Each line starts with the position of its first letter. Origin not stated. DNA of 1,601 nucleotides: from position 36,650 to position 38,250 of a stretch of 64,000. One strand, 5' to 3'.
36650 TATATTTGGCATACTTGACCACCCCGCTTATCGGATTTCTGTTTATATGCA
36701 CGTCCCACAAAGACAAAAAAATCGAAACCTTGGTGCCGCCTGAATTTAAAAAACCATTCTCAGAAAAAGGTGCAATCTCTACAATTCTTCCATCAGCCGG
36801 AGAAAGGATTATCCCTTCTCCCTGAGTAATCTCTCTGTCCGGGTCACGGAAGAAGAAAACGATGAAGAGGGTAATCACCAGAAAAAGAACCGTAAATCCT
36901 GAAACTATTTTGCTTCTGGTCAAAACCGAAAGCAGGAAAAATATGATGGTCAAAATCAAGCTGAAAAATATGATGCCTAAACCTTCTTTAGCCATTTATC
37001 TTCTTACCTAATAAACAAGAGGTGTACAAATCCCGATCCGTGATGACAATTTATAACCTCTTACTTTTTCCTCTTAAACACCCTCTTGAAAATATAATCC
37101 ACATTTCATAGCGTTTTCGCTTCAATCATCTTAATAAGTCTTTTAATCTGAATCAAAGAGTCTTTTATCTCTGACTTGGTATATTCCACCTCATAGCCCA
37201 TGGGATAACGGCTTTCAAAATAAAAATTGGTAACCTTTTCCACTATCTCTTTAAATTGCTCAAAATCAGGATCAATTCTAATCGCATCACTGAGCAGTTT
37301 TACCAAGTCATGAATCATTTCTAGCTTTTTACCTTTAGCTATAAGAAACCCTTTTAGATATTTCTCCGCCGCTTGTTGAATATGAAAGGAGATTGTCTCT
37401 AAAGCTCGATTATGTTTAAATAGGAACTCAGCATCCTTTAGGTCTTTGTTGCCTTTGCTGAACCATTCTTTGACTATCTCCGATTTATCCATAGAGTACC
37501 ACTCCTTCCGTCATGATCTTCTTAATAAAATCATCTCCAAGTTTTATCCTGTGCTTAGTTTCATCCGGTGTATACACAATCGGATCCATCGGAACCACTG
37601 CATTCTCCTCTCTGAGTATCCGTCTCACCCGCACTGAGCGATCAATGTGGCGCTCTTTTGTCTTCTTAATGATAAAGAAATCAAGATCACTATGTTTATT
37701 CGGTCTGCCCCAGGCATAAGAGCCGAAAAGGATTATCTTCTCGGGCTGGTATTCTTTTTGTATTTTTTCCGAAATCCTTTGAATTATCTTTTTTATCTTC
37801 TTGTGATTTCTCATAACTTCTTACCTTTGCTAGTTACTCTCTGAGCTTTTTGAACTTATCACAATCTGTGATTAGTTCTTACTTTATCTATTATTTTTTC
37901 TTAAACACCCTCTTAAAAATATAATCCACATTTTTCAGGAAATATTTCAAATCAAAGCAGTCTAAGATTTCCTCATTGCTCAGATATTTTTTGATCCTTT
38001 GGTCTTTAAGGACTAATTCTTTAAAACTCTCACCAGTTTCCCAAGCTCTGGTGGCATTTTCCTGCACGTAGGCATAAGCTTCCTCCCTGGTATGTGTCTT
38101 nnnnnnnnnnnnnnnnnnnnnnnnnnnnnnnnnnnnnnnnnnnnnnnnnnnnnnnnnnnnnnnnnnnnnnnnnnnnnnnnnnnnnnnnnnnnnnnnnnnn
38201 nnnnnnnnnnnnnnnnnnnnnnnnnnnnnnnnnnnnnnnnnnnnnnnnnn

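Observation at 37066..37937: HEPN/MNT toxin-antitoxin cassette inserted at the 3' end of purB with a 40-bp target duplication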

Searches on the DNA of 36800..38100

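Call 51: search_rna_families(source=window, start=36800, end=38100, threshold=evalue, max_evalue=1)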
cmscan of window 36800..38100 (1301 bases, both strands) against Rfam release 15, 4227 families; matches with E-value up to 1: 3.
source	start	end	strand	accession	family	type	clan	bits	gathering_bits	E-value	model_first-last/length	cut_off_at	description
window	37215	37334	-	RF02449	ncr1015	Gene; sRNA;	-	28.8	60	0.11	1-121/121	no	Bacillus sRNA ncr1015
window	37258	37295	-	RF00153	SNORD62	Gene; snRNA; snoRNA; CD-box;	CL00068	19.9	39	0.84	1-86/86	no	Small nucleolar RNA SNORD62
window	37251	37309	-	RF03876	mir-7132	Gene; miRNA;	-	19.8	70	0.94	1-60/60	no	mir-7132 microRNA precursor family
